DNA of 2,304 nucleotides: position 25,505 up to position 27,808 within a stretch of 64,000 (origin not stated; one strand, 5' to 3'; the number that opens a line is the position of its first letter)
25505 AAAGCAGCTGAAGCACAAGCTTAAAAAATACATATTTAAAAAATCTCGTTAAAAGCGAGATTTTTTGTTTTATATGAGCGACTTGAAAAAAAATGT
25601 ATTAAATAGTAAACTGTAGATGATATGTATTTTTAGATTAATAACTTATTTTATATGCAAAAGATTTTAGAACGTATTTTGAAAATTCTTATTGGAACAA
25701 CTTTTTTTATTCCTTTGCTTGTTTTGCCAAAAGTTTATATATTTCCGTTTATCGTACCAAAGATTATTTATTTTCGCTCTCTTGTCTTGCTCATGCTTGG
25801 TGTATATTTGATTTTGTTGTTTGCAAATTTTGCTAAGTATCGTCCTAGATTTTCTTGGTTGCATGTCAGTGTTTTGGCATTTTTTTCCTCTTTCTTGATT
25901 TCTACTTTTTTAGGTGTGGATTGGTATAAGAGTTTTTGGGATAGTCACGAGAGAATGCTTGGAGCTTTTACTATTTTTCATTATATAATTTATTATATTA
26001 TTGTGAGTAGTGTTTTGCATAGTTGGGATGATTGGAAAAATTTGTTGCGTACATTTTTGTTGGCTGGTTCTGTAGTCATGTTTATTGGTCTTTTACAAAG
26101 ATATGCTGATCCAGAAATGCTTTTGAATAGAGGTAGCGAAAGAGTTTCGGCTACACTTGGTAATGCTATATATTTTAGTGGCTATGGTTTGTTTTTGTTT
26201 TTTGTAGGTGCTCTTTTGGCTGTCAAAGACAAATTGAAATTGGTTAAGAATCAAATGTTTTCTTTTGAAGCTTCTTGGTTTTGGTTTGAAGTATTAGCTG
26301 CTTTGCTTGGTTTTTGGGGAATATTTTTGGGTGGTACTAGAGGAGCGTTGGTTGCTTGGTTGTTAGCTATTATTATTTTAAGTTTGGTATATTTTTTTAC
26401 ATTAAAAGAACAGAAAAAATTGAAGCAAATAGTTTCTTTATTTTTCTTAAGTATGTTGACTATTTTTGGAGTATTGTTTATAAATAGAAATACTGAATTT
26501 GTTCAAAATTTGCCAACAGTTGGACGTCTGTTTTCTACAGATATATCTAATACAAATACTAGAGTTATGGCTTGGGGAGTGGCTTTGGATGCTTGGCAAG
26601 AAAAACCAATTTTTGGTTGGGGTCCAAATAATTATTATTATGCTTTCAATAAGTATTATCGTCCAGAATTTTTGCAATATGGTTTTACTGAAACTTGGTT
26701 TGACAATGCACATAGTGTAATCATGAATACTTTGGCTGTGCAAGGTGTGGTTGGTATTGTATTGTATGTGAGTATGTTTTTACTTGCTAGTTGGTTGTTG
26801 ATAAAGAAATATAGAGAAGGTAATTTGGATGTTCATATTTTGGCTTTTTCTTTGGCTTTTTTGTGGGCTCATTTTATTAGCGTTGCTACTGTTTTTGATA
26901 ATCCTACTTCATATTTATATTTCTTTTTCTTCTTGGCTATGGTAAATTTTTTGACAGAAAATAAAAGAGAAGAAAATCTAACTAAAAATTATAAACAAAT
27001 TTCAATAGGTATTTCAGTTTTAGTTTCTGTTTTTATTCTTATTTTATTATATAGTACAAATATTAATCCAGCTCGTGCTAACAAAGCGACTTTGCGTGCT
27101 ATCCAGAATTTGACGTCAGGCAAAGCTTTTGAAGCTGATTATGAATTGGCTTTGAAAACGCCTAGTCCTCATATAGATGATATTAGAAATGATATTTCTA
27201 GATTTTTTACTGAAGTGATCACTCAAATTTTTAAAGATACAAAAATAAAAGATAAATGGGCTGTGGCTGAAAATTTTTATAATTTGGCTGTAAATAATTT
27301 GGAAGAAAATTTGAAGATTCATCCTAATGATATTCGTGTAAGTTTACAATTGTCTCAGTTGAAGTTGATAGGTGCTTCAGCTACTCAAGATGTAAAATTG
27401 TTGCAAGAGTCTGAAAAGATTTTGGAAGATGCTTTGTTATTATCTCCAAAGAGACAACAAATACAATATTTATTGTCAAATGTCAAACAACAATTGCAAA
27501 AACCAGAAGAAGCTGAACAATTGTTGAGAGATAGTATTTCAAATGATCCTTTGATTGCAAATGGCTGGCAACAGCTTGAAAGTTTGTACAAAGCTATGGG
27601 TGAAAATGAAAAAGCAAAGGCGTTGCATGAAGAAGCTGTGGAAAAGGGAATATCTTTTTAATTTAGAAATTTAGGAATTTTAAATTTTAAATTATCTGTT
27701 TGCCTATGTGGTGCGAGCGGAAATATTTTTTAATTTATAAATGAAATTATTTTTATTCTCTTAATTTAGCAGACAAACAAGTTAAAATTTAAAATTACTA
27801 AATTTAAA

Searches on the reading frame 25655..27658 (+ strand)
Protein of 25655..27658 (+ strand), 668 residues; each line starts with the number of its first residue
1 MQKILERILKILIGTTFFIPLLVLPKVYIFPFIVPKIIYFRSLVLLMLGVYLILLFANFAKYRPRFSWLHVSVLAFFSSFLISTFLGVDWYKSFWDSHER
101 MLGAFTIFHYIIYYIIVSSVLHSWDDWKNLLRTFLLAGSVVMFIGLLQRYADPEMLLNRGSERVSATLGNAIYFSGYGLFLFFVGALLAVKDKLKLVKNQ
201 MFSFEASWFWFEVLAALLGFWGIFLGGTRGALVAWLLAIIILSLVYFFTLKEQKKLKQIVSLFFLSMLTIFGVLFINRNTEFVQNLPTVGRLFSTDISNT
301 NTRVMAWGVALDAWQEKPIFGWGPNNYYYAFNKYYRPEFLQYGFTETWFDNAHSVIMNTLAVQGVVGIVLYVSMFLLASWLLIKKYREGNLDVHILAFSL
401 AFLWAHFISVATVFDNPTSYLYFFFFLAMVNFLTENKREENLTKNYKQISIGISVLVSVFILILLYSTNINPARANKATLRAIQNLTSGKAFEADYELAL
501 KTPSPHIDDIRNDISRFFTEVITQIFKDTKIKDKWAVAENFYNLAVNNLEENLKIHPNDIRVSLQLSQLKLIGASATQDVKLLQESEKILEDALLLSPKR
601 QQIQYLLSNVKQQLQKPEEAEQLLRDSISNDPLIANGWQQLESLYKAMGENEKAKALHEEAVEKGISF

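Call 72: search_protein_families(library=pfam, proteins=[window:25655-27658:+], max_evalue=0.01)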
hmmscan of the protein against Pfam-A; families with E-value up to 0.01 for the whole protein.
window:25655-27658:+ (668 aa): 7 families
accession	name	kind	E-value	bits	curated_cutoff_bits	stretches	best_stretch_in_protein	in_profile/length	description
PF04932.20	Wzy_C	-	2.9e-20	73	31.7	1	214-372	1-149/149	O-Antigen ligase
PF14559.12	TPR_19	-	0.00032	21.4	25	1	584-629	8-53/68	Tetratricopeptide repeat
PF13428.12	TPR_14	-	0.00053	20.9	23.5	0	603-641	3-41/44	Tetratricopeptide repeat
PF13181.12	TPR_8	-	0.0008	19.8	25.7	0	602-632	2-32/34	Tetratricopeptide repeat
PF13424.12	TPR_12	-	0.0017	18.9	30.1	0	578-629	14-73/77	Tetratricopeptide repeat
PF03669.18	ASTER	-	0.0023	18.3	22.7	1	210-275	29-89/96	PAT complex subunit Asterix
PF13374.12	TPR_10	-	0.0025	18.2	27.5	0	607-628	8-29/42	Tetratricopeptide repeat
